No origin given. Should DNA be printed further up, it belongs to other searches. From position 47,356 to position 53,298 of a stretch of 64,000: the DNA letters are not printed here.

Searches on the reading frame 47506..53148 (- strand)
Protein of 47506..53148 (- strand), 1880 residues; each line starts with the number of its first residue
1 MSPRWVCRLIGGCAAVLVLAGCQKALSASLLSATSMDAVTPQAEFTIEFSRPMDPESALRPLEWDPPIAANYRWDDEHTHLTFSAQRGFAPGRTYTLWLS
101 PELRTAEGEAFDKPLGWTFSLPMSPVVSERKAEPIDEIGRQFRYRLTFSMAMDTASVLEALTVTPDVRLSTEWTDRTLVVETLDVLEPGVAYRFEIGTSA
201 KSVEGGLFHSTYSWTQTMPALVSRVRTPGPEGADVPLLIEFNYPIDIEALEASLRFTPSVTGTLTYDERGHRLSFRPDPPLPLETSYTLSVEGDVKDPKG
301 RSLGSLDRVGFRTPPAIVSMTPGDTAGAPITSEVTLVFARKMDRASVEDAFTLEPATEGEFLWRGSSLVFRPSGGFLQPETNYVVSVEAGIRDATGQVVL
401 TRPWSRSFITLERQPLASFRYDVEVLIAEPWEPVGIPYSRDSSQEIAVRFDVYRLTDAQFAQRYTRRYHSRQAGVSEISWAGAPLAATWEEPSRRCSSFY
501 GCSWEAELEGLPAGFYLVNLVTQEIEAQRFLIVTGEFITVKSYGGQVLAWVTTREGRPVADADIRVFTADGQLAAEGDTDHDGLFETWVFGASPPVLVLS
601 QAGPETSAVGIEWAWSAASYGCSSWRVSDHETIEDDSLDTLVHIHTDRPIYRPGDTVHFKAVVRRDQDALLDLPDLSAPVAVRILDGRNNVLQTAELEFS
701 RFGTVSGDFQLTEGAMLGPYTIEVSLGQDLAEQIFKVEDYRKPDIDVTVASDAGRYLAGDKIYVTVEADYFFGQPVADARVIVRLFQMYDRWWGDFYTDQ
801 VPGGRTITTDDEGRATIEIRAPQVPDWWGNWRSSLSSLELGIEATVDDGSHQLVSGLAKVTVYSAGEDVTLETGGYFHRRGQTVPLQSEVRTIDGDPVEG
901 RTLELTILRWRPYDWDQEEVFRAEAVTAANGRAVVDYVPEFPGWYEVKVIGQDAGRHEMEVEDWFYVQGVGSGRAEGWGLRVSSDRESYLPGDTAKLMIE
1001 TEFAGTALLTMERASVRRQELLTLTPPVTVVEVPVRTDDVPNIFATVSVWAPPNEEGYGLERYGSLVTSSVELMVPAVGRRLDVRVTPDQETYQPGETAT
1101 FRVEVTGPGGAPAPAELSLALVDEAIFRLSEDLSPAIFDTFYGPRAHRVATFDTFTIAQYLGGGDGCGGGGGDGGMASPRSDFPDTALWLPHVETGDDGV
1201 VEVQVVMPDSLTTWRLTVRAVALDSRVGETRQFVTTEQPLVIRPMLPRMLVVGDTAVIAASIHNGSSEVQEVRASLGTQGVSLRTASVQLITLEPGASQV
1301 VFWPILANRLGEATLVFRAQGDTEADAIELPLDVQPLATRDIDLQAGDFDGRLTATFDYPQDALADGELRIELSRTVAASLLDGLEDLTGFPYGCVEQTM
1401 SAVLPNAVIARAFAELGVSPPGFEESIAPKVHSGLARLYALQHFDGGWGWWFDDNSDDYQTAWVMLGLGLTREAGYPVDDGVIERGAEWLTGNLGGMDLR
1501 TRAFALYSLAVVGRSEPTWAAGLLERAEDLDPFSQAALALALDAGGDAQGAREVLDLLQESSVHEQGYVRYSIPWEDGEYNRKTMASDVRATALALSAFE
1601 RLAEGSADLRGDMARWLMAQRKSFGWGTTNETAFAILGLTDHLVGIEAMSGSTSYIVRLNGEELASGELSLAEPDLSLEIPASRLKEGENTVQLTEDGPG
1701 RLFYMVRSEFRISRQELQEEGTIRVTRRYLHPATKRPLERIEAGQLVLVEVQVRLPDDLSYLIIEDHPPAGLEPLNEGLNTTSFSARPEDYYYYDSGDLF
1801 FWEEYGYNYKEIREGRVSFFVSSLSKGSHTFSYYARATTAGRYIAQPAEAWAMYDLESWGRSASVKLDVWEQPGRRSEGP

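Call 71: search_protein_families(library=pfam, proteins=[window:47506-53148:-], max_evalue=0.00001)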
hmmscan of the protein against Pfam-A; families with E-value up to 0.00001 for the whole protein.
window:47506-53148:- (1880 aa): 6 families
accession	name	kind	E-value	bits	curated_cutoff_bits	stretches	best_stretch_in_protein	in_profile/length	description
PF13205.12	Big_5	-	1.4e-32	112.9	23.6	1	313-410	3-105/105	Bacterial Ig-like domain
PF17973.7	bMG10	-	5.8e-26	91.7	26.2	1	1723-1855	2-129/131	Bacterial Alpha-2-macroglobulin MG10 domain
PF01835.25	MG2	-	1e-22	80.8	32.8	1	642-737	2-96/96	MG2 domain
PF00207.28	A2M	-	4e-18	65.5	21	1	1186-1274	1-90/92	Alpha-2-macroglobulin family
PF07703.20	A2M_BRD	-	9.4e-18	65.3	22.7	1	980-1129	1-140/140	Alpha-2-macroglobulin bait region domain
PF07678.20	TED_complement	-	1.6e-13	50.8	22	1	1382-1491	16-124/312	A-macroglobulin TED domain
